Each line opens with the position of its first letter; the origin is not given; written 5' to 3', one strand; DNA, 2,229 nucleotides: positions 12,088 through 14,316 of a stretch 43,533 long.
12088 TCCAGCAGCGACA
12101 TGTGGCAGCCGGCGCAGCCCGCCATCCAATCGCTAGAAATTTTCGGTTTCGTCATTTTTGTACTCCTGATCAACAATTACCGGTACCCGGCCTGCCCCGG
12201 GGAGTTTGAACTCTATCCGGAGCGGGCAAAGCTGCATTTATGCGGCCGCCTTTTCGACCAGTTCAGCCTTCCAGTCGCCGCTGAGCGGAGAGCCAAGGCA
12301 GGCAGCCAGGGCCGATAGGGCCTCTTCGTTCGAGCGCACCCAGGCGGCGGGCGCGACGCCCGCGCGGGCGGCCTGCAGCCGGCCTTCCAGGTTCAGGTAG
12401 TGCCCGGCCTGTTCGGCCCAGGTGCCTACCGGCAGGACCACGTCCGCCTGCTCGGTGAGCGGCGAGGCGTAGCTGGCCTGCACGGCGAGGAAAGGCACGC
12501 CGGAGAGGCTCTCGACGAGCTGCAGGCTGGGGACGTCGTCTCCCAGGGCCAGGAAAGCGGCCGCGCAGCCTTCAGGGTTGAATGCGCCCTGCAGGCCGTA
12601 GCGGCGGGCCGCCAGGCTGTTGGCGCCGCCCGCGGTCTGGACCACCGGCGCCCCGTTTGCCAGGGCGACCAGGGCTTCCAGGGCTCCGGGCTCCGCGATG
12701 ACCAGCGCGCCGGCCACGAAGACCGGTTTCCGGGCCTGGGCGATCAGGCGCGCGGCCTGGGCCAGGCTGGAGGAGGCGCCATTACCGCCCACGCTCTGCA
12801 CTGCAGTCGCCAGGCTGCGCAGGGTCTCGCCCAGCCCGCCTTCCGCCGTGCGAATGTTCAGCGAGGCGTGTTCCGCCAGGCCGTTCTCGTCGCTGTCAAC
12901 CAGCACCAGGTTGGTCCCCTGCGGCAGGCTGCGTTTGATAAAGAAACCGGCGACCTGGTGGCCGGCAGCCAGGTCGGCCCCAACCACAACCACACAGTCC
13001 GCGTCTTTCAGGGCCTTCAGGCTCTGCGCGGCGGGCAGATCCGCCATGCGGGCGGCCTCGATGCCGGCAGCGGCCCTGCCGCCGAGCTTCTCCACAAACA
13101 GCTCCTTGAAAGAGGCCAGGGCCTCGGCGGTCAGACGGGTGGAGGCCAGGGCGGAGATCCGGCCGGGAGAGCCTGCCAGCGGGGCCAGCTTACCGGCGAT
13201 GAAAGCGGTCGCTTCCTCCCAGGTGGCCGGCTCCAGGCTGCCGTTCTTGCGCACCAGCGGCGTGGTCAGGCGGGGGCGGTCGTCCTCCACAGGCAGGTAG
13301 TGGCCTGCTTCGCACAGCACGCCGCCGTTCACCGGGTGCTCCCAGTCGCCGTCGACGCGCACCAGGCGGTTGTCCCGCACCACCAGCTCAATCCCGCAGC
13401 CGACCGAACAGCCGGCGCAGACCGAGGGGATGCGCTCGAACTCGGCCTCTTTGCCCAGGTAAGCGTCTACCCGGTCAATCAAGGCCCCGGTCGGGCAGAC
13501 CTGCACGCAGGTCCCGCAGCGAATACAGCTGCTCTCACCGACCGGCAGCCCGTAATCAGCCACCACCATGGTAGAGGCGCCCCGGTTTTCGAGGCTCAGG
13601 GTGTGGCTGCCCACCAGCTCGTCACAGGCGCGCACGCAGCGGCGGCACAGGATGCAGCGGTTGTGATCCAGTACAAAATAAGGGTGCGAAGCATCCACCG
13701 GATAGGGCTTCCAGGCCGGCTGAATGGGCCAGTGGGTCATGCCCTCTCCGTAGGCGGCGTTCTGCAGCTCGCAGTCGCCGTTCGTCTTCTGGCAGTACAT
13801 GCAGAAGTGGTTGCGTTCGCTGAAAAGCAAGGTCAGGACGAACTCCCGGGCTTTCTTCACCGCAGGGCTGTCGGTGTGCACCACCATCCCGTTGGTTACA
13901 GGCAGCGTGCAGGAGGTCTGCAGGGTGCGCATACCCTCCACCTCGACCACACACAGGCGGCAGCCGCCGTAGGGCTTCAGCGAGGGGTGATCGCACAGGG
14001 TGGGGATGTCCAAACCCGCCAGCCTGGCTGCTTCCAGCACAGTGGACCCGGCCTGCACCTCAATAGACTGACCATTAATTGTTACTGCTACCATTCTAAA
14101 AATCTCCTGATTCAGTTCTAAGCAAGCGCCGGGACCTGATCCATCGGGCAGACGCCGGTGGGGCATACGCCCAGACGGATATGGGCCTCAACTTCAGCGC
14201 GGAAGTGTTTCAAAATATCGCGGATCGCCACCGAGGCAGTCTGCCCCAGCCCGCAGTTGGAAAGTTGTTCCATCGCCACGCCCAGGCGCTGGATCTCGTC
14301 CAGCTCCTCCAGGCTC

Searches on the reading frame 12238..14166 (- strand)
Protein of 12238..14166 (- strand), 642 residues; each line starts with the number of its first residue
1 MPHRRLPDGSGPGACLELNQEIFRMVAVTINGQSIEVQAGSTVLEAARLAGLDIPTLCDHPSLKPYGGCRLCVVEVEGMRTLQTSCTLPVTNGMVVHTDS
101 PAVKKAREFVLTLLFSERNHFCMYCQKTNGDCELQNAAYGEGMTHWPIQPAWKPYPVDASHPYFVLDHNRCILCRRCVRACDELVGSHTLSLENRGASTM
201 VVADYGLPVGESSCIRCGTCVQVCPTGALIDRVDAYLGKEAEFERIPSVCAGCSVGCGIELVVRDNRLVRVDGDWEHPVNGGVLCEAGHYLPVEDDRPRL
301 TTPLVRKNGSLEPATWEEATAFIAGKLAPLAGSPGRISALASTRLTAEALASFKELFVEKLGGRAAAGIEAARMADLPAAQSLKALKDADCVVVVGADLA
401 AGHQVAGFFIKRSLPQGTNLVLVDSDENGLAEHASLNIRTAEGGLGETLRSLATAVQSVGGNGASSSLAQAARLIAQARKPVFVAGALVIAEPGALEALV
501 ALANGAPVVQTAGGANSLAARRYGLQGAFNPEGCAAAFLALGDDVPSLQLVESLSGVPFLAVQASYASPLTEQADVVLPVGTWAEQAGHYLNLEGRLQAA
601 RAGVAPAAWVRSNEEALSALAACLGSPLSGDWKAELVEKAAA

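Call 5: search_protein_families(library=pfam, proteins=[window:12238-14166:-], max_evalue=0.001)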
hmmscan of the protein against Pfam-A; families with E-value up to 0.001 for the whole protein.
window:12238-14166:- (642 aa): 15 families
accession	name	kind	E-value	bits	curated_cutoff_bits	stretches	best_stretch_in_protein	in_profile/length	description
PF00384.28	Molybdopterin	-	1.5e-22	80.6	24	1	299-621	1-351/353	Molybdopterin oxidoreductase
PF13510.11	Fer2_4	-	2.2e-21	76.1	22.8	1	24-100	2-81/82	2Fe-2S iron-sulfur cluster binding domain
PF04879.21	Molybdop_Fe4S4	-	3.3e-15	56.2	22.7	1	246-289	4-47/55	Molybdopterin oxidoreductase Fe4S4 domain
PF00205.28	TPP_enzyme_M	-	3.9e-11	43.2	30.4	1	469-519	2-53/137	Thiamine pyrophosphate enzyme, central domain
PF10588.14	NADH-G_4Fe-4S_3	-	1.1e-09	38.1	27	1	107-145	1-38/40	NADH-ubiquinone oxidoreductase-G iron-sulfur binding region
PF22117.2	Fer4_Nqo3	-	5.8e-09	36.5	27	1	164-229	4-66/67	NADH-quinone oxidoreductase subunit 3, ferredoxin-like domain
PF12838.12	Fer4_7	-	8.4e-09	36.2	27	1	170-228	1-52/52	4Fe-4S dicluster domain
PF00037.32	Fer4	-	2.5e-08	33.8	21.1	1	210-229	4-23/24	4Fe-4S binding domain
PF00111.32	Fer2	-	2.9e-08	34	21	1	28-78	1-49/77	2Fe-2S iron-sulfur cluster binding domain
PF13237.11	Fer4_10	-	4.5e-08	33.3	25.5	2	165-225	3-53/53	4Fe-4S dicluster domain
PF13187.11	Fer4_9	-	9.3e-07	29.2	27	1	170-228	1-51/52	4Fe-4S dicluster domain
PF12837.12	Fer4_6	-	9.3e-07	29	25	1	212-229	7-24/24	4Fe-4S binding domain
PF14697.11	Fer4_21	-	9.7e-06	26.1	35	1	166-227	3-54/59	4Fe-4S dicluster domain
PF12797.12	Fer4_2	-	2.9e-05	24.2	24.5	1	211-226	7-22/22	4Fe-4S binding domain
PF13183.11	Fer4_8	-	0.0005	21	27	1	169-227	3-67/68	4Fe-4S dicluster domain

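Call 20: search_solved_structures(query=window:12238-14166:-, max_evalue=1e-10, show_alignments=1)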
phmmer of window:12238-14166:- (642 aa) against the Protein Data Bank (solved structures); distinct sequences matched with E-value up to 1e-10: 80 (the best 60 are shown).
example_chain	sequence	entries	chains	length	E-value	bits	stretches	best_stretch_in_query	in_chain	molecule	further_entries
7t2r_A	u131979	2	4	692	2.1e-91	310.7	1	25-359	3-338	NiFe hydrogenase subunit A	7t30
9wxb_B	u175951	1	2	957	6e-63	216.7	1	26-430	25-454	Formate dehydrogenase alpha subunit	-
8oh5_C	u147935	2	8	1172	1.3e-62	215.5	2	160-608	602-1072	Formate dehydrogenase-O, major subunit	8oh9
9bov_A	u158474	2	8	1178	8.3e-61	209.6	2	159-434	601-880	Molybdopterin oxidoreductase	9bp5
6tg9_A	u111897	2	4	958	9e-61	209.5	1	26-425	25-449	Formate dehydrogenase subunit alpha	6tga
9gzq_A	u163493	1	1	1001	1.8e-57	198.6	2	27-232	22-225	Probable oxidoreductase YjgC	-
8rqz_C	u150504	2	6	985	2.5e-57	198.1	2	27-232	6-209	Probable oxidoreductase YjgC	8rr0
2fug_3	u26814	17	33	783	4.9e-54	187.3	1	25-396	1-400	NADH-quinone oxidoreductase chain 3 | NADH-QUINONE OXIDOREDUCTASE SUBUNIT 3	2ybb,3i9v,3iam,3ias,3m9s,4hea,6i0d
8e9g_G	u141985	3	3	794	1e-53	186.2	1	24-598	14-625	NADH-quinone oxidoreductase subunit G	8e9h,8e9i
7vw6_A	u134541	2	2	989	3.9e-52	181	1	25-443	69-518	Formate dehydrogenase | Tungsten-containing formate dehydrogenase alpha subunit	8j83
7e5z_A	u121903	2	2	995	4e-52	180.9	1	25-443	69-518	Formate dehydrogenase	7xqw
7zm7_A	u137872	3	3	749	3.5e-51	177.8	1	26-364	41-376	NADH-ubiquinone oxidoreductase-like protein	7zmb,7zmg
9iho_G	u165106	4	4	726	1.2e-50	176.1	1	23-365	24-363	NUAM (75 kDa) subunit of mitochondrial NADH:ubiquinone oxidoreductase (Complex I)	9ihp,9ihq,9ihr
7arc_G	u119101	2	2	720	1e-49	173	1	27-634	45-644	75 kDa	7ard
9f5x_C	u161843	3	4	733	4.6e-48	167.5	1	27-634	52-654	NADH:ubiquinone oxidoreductase 78 kDa subunit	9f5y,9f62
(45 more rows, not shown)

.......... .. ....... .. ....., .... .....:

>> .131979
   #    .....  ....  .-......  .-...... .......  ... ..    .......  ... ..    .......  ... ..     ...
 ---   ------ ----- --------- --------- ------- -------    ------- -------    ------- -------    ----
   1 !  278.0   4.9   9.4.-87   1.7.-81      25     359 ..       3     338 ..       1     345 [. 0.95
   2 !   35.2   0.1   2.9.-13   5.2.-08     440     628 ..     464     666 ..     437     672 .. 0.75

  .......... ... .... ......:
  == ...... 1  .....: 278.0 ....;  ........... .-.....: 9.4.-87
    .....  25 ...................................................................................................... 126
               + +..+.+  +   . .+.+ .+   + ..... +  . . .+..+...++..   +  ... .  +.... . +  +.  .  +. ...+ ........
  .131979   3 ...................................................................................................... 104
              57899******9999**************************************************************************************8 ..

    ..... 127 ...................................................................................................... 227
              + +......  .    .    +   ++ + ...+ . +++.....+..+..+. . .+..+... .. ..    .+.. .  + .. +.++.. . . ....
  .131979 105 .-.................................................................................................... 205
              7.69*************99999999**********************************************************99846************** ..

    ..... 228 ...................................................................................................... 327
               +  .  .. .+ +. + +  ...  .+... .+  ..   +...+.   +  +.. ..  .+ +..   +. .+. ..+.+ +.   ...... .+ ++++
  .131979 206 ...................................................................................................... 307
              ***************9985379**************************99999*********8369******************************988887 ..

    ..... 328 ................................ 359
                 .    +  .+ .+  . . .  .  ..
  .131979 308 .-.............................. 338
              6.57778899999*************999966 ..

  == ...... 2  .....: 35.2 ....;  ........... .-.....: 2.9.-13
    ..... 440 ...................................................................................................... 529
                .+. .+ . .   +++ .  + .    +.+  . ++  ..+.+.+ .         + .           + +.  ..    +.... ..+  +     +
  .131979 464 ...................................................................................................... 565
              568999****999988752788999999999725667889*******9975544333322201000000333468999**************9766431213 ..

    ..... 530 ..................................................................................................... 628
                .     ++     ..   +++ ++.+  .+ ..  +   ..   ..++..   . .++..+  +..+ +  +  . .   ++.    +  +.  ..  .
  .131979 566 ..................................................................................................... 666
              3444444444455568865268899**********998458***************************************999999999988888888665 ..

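Call 67: find_homologous_proteins(query=window:12238-14094:-, max_evalue=1e-20)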
Query window:12238-14094:- (618 aa): 5690 proteins with E <= 1e-20 among 8000 candidates; the best 120 are listed.
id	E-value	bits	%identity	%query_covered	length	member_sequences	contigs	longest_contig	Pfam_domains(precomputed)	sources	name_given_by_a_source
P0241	0.0e+0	1382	100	100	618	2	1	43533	PF14697.12,PF10588.15,PF00384.28,PF00111.33,PF12837.13,PF12838.13,PF22117.3,PF13510.12,PF12797.13,PF00037.33,PF13237.12,PF13187.12,PF04879.22,PF00205.29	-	-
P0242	0.0e+0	1146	83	100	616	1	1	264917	PF10588.15,PF00384.28,PF00111.33,PF12837.13,PF12838.13,PF22117.3,PF13510.12,PF00037.33,PF13237.12,PF13187.12,PF04879.22,PF00205.29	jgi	-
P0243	8.8e-270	915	66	100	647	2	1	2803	PF10588.15,PF00384.28,PF00111.33,PF12837.13,PF12838.13,PF22117.3,PF13510.12,PF12797.13,PF00037.33,PF13237.12,PF13187.12,PF04879.22,PF00205.29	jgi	jgi:formate dehydrogenase major subunit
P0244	1.3e-237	809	59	100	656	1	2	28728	PF10588.15,PF00384.28,PF00111.33,PF12837.13,PF12838.13,PF22117.3,PF13510.12,PF00037.33,PF13237.12,PF13187.12,PF04879.22,PF00205.29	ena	-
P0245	1.1e-236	805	58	100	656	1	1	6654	PF10588.15,PF00384.28,PF00111.33,PF12837.13,PF12838.13,PF22117.3,PF13510.12,PF00037.33,PF13237.12,PF13187.12,PF04879.22,PF00205.29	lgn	-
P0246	1.5e-234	798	58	100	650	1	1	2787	PF14697.12,PF10588.15,PF00384.28,PF00111.33,PF12837.13,PF12838.13,PF22117.3,PF13510.12,PF12797.13,PF00037.33,PF13237.12,PF13183.12,PF13187.12,PF04879.22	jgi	jgi:formate dehydrogenase major subunit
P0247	1.5e-233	795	59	100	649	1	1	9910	PF13510.12,PF10588.15,PF00384.28,PF00111.33,PF12837.13,PF00037.33,PF12838.13,PF22117.3,PF13237.12,PF13187.12,PF04879.22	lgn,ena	-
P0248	3.7e-233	794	57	99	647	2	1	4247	PF14697.12,PF10588.15,PF00384.28,PF00111.33,PF12837.13,PF12838.13,PF22117.3,PF13510.12,PF12797.13,PF00037.33,PF13237.12,PF13187.12,PF04879.22,PF00205.29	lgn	-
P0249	4.8e-232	790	57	99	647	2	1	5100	PF14697.12,PF10588.15,PF00384.28,PF00111.33,PF12837.13,PF12838.13,PF22117.3,PF13510.12,PF12797.13,PF00037.33,PF13237.12,PF13187.12,PF04879.22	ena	-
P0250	1.9e-231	788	59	99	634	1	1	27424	PF10588.15,PF00384.28,PF00111.33,PF12837.13,PF12838.13,PF22117.3,PF13510.12,PF00037.33,PF13237.12,PF13183.12,PF13187.12,PF04879.22,PF00205.29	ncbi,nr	ncbi:MAG: molybdopterin-dependent oxidoreductase [Anaerolineae bacterium]|nr:molybdopterin-dependent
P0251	7.2e-231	786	58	99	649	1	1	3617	PF10588.15,PF00384.28,PF00111.33,PF12837.13,PF12838.13,PF22117.3,PF13510.12,PF12797.13,PF00037.33,PF13237.12,PF13183.12,PF13187.12,PF04879.22,PF00205.29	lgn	-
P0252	3.8e-230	784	56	99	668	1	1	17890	PF10588.15,PF00384.28,PF00111.33,PF12837.13,PF12838.13,PF22117.3,PF13510.12,PF00037.33,PF13237.12,PF13187.12,PF04879.22,PF00205.29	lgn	-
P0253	5.9e-230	783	57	100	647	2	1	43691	PF14697.12,PF10588.15,PF00384.28,PF00111.33,PF12837.13,PF12838.13,PF22117.3,PF13510.12,PF12797.13,PF00037.33,PF13237.12,PF13187.12,PF04879.22,PF00205.29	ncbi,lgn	-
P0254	2.7e-229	781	57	99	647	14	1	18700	PF14697.12,PF10588.15,PF00384.28,PF00111.33,PF12837.13,PF12838.13,PF22117.3,PF13510.12,PF12797.13,PF00037.33,PF13237.12,PF13187.12,PF04879.22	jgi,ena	jgi:formate dehydrogenase major subunit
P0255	4.4e-229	780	58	99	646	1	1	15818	PF14697.12,PF10588.15,PF00384.28,PF00111.33,PF12837.13,PF12838.13,PF22117.3,PF13510.12,PF12797.13,PF00037.33,PF13237.12,PF13187.12,PF04879.22,PF00205.29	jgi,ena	-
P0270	4.1e-226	771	58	100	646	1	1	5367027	PF13510.12,PF10588.15,PF00384.28,PF00111.33,PF00037.33,PF12838.13,PF22117.3,PF13237.12,PF04879.22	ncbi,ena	-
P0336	1.6e-218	745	55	99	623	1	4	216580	PF13510.12,PF10588.15,PF00384.28,PF00111.33,PF12837.13,PF00037.33,PF12838.13,PF22117.3,PF04879.22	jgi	jgi:formate dehydrogenase major subunit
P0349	2.8e-217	741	56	99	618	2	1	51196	PF13510.12,PF10588.15,PF00384.28,PF00111.33,PF00037.33,PF12838.13,PF22117.3,PF13237.12,PF13187.12,PF04879.22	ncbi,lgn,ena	-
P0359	9.8e-217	740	55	100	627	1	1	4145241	PF13510.12,PF10588.15,PF00384.28,PF00111.33,PF00037.33,PF12838.13,PF22117.3,PF13237.12,PF13187.12,PF04879.22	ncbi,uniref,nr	ncbi:NADH dehydrogenase/NADH:ubiquinone oxidoreductase 75 kD subunit [Longilinea arvoryzae]|uniref:N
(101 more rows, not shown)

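Call 68: find_encoding_contigs(protein=P0359, flank=10000, max_places=1)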
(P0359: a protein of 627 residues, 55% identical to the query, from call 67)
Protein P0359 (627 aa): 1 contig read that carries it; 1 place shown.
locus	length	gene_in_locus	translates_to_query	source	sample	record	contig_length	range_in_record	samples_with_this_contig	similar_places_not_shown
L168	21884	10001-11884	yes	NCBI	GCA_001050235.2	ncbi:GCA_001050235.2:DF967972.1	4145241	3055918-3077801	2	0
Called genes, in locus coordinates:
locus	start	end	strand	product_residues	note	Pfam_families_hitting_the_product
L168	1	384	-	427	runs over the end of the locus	PF13393:tRNA-synt_His, PF00587:tRNA-synt_2b, PF03129:HGTP_anticodon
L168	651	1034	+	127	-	PF07085:DRTGG (weak)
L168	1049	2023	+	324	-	PF00571:CBS, PF13581:HATPase_c_2 (weak), PF02518:HATPase_c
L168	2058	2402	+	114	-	-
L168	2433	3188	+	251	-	PF02811:PHP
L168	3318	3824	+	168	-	PF01257:2Fe-2S_thioredx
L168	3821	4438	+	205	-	PF02518:HATPase_c, PF13589:HATPase_c_3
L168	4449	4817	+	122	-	PF01257:2Fe-2S_thioredx (weak)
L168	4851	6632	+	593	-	PF01512:Complex1_51K, PF12797:Fer4_2 (faint), PF10589:NADH_4Fe-4S, PF00037:Fer4 (weak), PF13237:Fer4_10 (weak), PF14697:Fer4_21 (weak), PF12838:Fer4_7, PF00037:Fer4 (weak), +1 more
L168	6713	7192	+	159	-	PF01257:2Fe-2S_thioredx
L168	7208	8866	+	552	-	PF01512:Complex1_51K, PF10589:NADH_4Fe-4S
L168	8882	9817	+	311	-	PF01226:Form_Nir_trans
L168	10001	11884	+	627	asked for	PF00111:Fer2, PF13510:Fer2_4, PF10588:NADH-G_4Fe-4S_3, PF22117:Fer4_Nqo3, PF12838:Fer4_7, PF00037:Fer4 (weak), PF04879:Molybdop_Fe4S4, PF00384:Molybdopterin, +2 more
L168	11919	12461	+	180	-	PF01058:Oxidored_q6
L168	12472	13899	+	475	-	PF27537:HoxH, PF00374:NiFeSe_Hases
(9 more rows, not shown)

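Call 69: find_encoding_contigs(protein=P0270, flank=10000, max_places=1)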
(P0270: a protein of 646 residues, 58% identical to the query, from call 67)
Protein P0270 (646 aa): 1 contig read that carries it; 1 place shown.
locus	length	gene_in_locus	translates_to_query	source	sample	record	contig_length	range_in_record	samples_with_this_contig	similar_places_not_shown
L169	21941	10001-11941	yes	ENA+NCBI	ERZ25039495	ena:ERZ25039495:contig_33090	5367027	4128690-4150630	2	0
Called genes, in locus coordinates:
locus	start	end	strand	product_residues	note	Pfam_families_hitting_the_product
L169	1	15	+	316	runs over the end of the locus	PF00561:Abhydrolase_1, PF00975:Thioesterase, PF12146:Hydrolase_4 (weak), PF12697:Abhydrolase_6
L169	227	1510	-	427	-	PF13393:tRNA-synt_His, PF00587:tRNA-synt_2b, PF03129:HGTP_anticodon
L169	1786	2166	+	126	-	PF07085:DRTGG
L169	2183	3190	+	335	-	PF00571:CBS, PF13581:HATPase_c_2, PF02518:HATPase_c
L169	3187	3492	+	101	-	-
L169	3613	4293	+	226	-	PF02811:PHP (weak)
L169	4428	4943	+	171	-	PF01257:2Fe-2S_thioredx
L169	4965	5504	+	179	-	PF02518:HATPase_c, PF13589:HATPase_c_3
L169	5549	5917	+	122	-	-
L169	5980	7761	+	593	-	PF01512:Complex1_51K, PF12797:Fer4_2 (faint), PF12837:Fer4_6 (faint), PF10589:NADH_4Fe-4S, PF12838:Fer4_7 (weak), PF00037:Fer4 (weak)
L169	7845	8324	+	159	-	PF01257:2Fe-2S_thioredx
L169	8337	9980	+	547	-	PF01512:Complex1_51K, PF10589:NADH_4Fe-4S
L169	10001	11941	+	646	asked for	PF00111:Fer2, PF13510:Fer2_4, PF10588:NADH-G_4Fe-4S_3, PF22117:Fer4_Nqo3, PF12838:Fer4_7, PF00037:Fer4 (weak), PF04879:Molybdop_Fe4S4, PF00384:Molybdopterin, +1 more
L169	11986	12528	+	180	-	PF01058:Oxidored_q6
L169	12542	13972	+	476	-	PF27537:HoxH, PF00374:NiFeSe_Hases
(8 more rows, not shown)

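Call 70: find_encoding_contigs(protein=P0336, flank=10000, max_places=1)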
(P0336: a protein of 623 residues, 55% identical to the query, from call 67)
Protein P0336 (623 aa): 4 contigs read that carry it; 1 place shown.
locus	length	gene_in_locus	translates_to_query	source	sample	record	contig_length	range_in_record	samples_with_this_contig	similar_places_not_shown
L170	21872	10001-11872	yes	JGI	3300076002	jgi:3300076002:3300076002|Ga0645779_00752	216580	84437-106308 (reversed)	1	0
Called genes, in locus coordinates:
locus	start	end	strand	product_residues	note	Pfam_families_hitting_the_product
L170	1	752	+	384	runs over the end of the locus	PF00108:Thiolase_N, PF00109:ketoacyl-synt (weak), PF02803:Thiolase_C, PF22691:Thiolase_C_1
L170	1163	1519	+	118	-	PF07085:DRTGG (weak)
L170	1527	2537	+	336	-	PF00571:CBS, PF02518:HATPase_c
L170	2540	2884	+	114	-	-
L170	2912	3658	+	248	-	PF02811:PHP (weak)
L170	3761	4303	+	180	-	PF01257:2Fe-2S_thioredx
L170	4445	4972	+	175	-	PF01257:2Fe-2S_thioredx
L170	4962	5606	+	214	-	PF02518:HATPase_c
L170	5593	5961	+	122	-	-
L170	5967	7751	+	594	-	PF01512:Complex1_51K, PF10531:SLBB, PF10589:NADH_4Fe-4S, PF12837:Fer4_6 (faint), PF14697:Fer4_21 (weak), PF12838:Fer4_7 (weak), PF00037:Fer4 (weak)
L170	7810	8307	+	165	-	PF01257:2Fe-2S_thioredx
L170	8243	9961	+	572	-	PF01512:Complex1_51K, PF10589:NADH_4Fe-4S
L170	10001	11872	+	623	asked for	PF00111:Fer2, PF13510:Fer2_4, PF10588:NADH-G_4Fe-4S_3, PF22117:Fer4_Nqo3 (weak), PF12838:Fer4_7 (weak), PF00037:Fer4 (weak), PF04879:Molybdop_Fe4S4, PF00384:Molybdopterin, +1 more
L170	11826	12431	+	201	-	PF01058:Oxidored_q6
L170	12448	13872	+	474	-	PF27537:HoxH, PF00374:NiFeSe_Hases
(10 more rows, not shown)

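Call 71: find_encoding_contigs(protein=P0349, flank=10000, max_places=1)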
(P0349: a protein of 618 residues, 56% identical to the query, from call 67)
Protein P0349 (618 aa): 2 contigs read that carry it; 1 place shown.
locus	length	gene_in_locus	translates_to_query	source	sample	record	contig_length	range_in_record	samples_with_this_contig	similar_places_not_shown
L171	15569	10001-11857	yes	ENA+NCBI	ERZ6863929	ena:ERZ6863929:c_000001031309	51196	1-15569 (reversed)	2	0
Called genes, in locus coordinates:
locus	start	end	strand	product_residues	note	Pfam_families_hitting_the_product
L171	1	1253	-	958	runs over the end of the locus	PF00929:RNase_T, PF00270:DEAD (weak), PF04851:ResIII (faint), PF13307:Helicase_C_2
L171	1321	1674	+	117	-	PF07085:DRTGG (weak)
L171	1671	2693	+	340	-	PF00571:CBS, PF13581:HATPase_c_2 (weak), PF02518:HATPase_c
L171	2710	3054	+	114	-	PF07085:DRTGG (weak)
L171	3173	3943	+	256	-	PF02811:PHP (weak)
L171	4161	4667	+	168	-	PF01257:2Fe-2S_thioredx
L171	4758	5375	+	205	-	PF02518:HATPase_c, PF13589:HATPase_c_3 (weak)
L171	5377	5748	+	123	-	PF01257:2Fe-2S_thioredx (weak)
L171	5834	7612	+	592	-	PF01512:Complex1_51K, PF12797:Fer4_2 (faint), PF12837:Fer4_6 (faint), PF10589:NADH_4Fe-4S, PF12838:Fer4_7 (weak), PF13187:Fer4_9 (weak), PF00037:Fer4 (weak)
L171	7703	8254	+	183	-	PF01257:2Fe-2S_thioredx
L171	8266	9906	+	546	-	PF01512:Complex1_51K, PF10589:NADH_4Fe-4S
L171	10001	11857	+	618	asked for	PF00111:Fer2, PF13510:Fer2_4, PF10588:NADH-G_4Fe-4S_3, PF12838:Fer4_7, PF13187:Fer4_9, PF22117:Fer4_Nqo3, PF04879:Molybdop_Fe4S4, PF00384:Molybdopterin, +2 more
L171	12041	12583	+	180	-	PF01058:Oxidored_q6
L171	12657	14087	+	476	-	PF27537:HoxH, PF00374:NiFeSe_Hases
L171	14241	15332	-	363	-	PF01609:DDE_Tnp_1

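Call 73: search_protein_families(library=ncbifam, proteins=[window:12238-14094:-], max_evalue=0.00001)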
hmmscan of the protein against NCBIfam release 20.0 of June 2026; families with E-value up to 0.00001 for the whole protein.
window:12238-14094:- (618 aa): 21 families
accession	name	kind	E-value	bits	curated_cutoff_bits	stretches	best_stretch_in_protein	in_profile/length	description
TIGR01973.1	NuoG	equivalog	2.4e-88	297.5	470.05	1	4-595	1-605/606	NADH-quinone oxidoreductase subunit NuoG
NF005745.0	PRK07569.1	equivalog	3.5e-71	239.3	333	1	2-212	4-214/238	bidirectional hydrogenase complex protein HoxU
NF005895.0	PRK07860.1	equivalog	2.6e-67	227.5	802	2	1-506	17-514/811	NADH-quinone oxidoreductase subunit G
NF040763.1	FeFe_hydrog_A6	exception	2.9e-62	210.8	765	1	2-208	1-208/571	NADH-dependent [FeFe] hydrogenase, group A6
NF006305.0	PRK08493.1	equivalog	9.7e-44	149.6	591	1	1-243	1-259/819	NADH-quinone oxidoreductase subunit G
NF040762.1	Hydr_FeFe_Clost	exception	2.5e-36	125.5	900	1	3-209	2-208/572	ferredoxin hydrogenase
TIGR01591.1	Fdh-alpha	equivalog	4.3e-35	120.9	666.25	2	225-420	2-211/672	formate dehydrogenase subunit alpha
NF041323.1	Nitr_red_NasA_Halo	equivalog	3.4e-25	88.7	1000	2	229-422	3-211/673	assimilatory nitrate reductase NasA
NF009454.0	PRK12814.1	equivalog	5.6e-19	68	916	1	2-111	4-107/657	putative NADPH-dependent glutamate synthase small subunit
NF047855.1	AssmNtatRedNasC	equivalog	1.4e-15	56.6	1100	1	221-419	20-235/708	assimilatory nitrate reductase catalytic subunit NasC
NF010055.0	PRK13532.1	equivalog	1e-13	50.5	904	1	223-303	44-132/830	nitrate reductase catalytic subunit NapA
TIGR02512.1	FeFe_hydrog_A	subfamily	1.9e-13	50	405.95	1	141-208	3-70/375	[FeFe] hydrogenase, group A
TIGR01706.1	NAPA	equivalog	5.5e-12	44.8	930.55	1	223-297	44-126/830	periplasmic nitrate reductase subunit alpha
NF041513.1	formate_DH_Act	exception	3.1e-10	38.5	1400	1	222-265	43-86/1067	formate dehydrogenase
NF041783.2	mnquin_red_QrcB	equivalog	9.2e-10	37.3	440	1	218-457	49-302/695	menaquinone reductase molybdopterin-binding-like subunit QrcB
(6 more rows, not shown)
